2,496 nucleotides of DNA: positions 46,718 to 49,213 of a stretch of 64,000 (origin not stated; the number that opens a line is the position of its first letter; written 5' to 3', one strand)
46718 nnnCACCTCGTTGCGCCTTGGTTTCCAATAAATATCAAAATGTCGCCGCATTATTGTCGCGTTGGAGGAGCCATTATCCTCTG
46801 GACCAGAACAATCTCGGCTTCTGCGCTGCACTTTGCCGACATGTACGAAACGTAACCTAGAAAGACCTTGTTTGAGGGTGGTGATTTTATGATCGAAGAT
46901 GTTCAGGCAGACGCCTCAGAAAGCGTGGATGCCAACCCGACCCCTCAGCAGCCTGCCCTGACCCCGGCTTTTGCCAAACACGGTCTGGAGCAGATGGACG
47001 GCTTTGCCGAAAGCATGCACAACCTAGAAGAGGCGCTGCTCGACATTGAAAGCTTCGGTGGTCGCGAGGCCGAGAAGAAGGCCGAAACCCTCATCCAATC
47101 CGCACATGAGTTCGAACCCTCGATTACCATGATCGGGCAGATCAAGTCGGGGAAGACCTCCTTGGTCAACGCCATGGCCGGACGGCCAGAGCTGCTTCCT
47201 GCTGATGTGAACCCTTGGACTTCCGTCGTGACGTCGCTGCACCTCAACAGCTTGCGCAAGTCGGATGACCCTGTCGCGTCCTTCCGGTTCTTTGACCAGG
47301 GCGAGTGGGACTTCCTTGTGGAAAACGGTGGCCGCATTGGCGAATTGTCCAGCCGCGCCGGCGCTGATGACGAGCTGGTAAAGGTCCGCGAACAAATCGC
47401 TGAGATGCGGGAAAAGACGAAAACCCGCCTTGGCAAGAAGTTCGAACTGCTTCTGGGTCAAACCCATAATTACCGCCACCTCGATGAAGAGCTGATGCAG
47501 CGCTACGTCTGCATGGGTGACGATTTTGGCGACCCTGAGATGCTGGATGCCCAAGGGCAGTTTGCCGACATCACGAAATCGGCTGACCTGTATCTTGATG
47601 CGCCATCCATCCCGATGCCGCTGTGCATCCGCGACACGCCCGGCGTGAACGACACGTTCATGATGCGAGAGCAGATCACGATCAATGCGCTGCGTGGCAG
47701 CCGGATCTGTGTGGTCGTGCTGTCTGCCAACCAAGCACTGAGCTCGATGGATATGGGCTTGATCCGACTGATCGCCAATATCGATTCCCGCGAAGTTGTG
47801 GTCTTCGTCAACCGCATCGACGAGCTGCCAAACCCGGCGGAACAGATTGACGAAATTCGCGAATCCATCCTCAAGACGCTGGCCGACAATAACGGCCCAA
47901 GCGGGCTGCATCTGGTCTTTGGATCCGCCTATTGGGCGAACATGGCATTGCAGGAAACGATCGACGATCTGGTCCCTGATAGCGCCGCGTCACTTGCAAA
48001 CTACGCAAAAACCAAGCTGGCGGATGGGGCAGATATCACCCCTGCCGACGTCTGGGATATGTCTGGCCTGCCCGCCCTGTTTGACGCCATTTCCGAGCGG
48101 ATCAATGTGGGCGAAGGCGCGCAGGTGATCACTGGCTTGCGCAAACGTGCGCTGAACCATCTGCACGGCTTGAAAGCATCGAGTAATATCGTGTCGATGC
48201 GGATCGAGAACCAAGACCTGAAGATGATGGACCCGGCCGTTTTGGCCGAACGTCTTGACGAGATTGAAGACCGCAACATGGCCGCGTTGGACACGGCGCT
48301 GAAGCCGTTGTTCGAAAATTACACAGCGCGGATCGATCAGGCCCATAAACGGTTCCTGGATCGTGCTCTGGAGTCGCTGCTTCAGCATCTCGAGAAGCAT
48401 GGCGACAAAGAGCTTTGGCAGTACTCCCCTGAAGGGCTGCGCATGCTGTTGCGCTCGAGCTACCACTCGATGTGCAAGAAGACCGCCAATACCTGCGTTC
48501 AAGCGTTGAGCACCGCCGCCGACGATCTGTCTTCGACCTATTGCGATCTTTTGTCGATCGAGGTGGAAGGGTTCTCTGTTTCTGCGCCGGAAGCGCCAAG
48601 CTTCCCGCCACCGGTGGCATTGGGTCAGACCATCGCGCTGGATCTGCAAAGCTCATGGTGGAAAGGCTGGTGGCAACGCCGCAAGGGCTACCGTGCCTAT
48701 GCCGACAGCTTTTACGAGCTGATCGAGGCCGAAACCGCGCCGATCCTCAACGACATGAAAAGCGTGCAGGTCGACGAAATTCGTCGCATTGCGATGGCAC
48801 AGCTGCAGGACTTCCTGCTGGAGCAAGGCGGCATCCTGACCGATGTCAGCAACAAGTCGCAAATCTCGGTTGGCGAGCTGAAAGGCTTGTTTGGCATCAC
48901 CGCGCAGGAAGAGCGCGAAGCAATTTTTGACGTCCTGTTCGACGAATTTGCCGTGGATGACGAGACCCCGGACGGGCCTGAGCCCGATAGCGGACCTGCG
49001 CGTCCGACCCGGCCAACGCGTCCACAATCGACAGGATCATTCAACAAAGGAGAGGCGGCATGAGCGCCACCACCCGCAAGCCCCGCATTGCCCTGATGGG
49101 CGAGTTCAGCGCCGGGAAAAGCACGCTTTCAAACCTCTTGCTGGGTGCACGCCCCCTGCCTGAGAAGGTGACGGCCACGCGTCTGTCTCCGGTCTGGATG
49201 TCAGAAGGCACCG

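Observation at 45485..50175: One long and two short dynamin-like GTPase paralogs, one with a degenerate G3 motif, all carrying Pro/Thr-rich disordered segments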

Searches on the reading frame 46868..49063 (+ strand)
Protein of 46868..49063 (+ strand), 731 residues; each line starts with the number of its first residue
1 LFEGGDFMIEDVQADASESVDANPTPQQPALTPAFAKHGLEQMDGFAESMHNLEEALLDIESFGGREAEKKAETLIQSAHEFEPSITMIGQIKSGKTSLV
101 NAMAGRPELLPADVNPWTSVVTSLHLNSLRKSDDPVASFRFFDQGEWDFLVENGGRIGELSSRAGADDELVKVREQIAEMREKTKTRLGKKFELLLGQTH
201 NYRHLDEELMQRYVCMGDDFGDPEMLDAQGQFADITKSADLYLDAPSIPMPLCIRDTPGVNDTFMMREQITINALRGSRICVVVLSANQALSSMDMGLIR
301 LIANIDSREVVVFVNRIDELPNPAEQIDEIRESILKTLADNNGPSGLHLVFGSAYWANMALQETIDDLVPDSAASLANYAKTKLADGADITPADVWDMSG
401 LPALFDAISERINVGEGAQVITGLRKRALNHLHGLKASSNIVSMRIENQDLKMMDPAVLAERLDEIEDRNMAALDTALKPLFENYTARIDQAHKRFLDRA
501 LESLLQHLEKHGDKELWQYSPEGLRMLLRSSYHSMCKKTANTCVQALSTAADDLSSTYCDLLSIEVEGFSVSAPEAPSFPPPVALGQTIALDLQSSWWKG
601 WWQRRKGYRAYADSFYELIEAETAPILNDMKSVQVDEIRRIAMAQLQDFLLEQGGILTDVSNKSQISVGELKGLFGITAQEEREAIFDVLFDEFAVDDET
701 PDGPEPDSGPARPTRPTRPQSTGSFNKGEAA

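Call 6: search_protein_families(library=pfam, proteins=[window:46868-49063:+], max_evalue=1)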
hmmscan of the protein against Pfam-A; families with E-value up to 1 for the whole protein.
window:46868-49063:+ (731 aa): 6 families
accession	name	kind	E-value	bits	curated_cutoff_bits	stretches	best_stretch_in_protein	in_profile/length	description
PF00350.29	Dynamin_N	-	1.2e-11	45.3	27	1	86-301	1-153/168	Dynamin family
PF00009.33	GTP_EFTU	-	2.5e-06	27.6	26.5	1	256-358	75-173/188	Elongation factor Tu GTP binding domain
PF01926.29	MMR_HSR1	-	0.002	18.6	21.9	1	86-124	2-39/113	50S ribosome-binding GTPase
PF02421.24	FeoB_N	-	0.02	14.8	27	0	86-106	3-23/156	Ferrous iron transport protein B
PF03029.23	ATP_bind_1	-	0.038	14.2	27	1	252-320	93-169/240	Conserved hypothetical ATP binding protein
PF19146.6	DUF5828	-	0.19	11.8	27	1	141-191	7-57/230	Family of unknown function (DUF5828)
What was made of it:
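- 46868..49063 (+): D731: full-length bacterial dynamin-like protein (conserved start ATG 46889). G1 47135-47161. Switch I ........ 47210-47233. G3 DTPGVND 47633-47653. G4 NRID 47810-47821. Conserved Trp/Arg-rich segment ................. 48650-48700, a candidate membrane-binding paddle. Lineage-specific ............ tail 48998-49036. Pfam Dynamin_N 1.2e-11 (call 6).
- On Dynamin superfamily / bacterial DLP: D731: Pfam Dynamin_N scores 45.3 bits against a cut-off of 27 (call 6).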

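Call 8: search_protein_families(library=ncbifam, proteins=[window:46868-49063:+], max_evalue=0.01)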
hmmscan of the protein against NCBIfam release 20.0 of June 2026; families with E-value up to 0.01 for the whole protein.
window:46868-49063:+ (731 aa): 5 families
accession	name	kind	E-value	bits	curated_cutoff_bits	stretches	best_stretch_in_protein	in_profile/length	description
TIGR03594.1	GTPase_EngA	equivalog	3.7e-09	36.1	306.7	1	271-339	251-317/432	ribosome biogenesis GTPase Der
TIGR03918.1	GTP_HydF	equivalog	5.7e-05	22.1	325.55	0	251-329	57-137/392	[FeFe] hydrogenase H-cluster maturation GTPase HydF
NF002828.0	PRK03003.1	equivalog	0.00054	18.7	631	0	67-114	24-71/477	ribosome biogenesis GTPase Der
NF009891.0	PRK13351.1-1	equivalog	0.0011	17.6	597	0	252-337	76-157/681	elongation factor G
TIGR00231.1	small_GTP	domain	0.0094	15.7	42.5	0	84-105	4-25/164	GTP-binding protein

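Call 9: search_protein_families(library=padloc, proteins=[window:46868-49063:+], max_evalue=0.01)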
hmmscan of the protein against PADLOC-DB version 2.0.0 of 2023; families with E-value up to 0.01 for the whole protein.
window:46868-49063:+ (731 aa): 2 families
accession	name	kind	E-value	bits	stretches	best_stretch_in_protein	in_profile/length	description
PDLC03839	LeoA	-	3.6e-10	37.6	2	252-495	105-337/559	-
PDLC03841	LeoBC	-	1.9e-06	25.3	1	325-569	208-451/601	-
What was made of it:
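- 46868..49063 (+): PADLOC LeoA/LeoBC partial matches reaching res 495/569 (call 9).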

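Call 10: search_solved_structures(query=window:46868-49063:+, max_evalue=1, show_alignments=2)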
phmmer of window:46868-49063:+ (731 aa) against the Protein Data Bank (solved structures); distinct sequences matched with E-value up to 1: 4.
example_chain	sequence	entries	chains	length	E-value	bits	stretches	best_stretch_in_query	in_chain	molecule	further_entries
5owv_A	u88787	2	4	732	7.2e-06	27.9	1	245-335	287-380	GTP-binding protein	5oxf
2j68_A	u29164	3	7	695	0.00046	21.9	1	85-127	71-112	BACTERIAL DYNAMIN-LIKE PROTEIN | DYNAMIN FAMILY PROTEIN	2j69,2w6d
3j8g_X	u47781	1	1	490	0.21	13.1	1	271-329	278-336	GTPase Der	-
7am2_BU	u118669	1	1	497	0.88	11.1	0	77-114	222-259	GTPase Der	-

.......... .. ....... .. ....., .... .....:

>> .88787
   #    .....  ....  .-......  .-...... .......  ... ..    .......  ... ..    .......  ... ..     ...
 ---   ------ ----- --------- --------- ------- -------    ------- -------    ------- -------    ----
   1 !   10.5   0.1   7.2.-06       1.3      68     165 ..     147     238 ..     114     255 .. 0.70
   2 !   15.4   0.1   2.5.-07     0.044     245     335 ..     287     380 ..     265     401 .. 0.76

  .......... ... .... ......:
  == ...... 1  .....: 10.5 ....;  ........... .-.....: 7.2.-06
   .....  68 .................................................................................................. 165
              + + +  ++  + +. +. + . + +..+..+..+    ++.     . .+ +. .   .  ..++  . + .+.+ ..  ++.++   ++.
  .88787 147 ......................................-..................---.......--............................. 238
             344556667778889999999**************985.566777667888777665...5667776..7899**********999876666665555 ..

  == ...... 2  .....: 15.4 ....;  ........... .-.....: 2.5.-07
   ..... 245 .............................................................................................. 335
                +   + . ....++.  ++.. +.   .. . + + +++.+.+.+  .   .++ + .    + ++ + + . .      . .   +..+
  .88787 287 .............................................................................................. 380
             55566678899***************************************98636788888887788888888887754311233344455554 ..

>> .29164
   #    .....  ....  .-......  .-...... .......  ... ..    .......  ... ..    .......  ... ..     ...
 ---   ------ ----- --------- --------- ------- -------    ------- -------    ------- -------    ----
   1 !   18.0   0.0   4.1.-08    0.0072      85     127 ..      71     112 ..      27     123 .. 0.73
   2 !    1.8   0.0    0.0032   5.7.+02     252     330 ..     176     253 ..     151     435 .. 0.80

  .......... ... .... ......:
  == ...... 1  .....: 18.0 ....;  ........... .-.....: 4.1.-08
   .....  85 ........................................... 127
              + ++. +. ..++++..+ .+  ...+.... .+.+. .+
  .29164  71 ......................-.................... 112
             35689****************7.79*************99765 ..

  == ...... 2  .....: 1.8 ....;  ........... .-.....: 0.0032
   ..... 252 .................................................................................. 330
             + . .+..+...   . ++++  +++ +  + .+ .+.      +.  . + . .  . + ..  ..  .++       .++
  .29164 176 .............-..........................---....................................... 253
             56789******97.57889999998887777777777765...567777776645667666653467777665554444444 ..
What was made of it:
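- Closest known: Campylobacter jejuni Cj-DLP1/Cj-DLP2 heterotypic pair. Different: D731 lacks most of the 119-aa assembly domain: its G1 lies about 80 residues closer to the N-terminus (call 10).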

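Call 66: search_solved_structures(query=A6, max_evalue=0.01, show_alignments=0)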
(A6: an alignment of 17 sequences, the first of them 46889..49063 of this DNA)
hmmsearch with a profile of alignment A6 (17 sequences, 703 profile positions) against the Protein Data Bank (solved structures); distinct sequences matched with E-value up to 0.01: 4.
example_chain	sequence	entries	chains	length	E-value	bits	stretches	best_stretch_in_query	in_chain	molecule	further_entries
5owv_A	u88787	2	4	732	1e-09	40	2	25-139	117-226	GTP-binding protein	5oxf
2j68_A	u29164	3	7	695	3e-05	25.3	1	62-111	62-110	BACTERIAL DYNAMIN-LIKE PROTEIN | DYNAMIN FAMILY PROTEIN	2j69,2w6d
7am2_BU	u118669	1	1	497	0.0005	21.3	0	23-94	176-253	GTPase Der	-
5owv_C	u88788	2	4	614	0.0022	19.2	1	30-105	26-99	GTP-binding protein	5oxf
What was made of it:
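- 46868..49063 (+): PDB best hits 5owv_A and BDLP (calls 10, 66).
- On Dynamin superfamily / bacterial DLP: D731: PDB sequence matches cover only the G domain (calls 10, 66).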

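Call 86: search_dna_similar(query=window:46889-49063:+, collection=phages, mode=protein, max_rows=10)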
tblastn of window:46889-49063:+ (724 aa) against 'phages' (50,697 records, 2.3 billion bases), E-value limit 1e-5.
No match.
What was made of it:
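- D731 has no match in 50,697 phage records (call 86).
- Tried and rejected: No D731 homolog (call 86).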
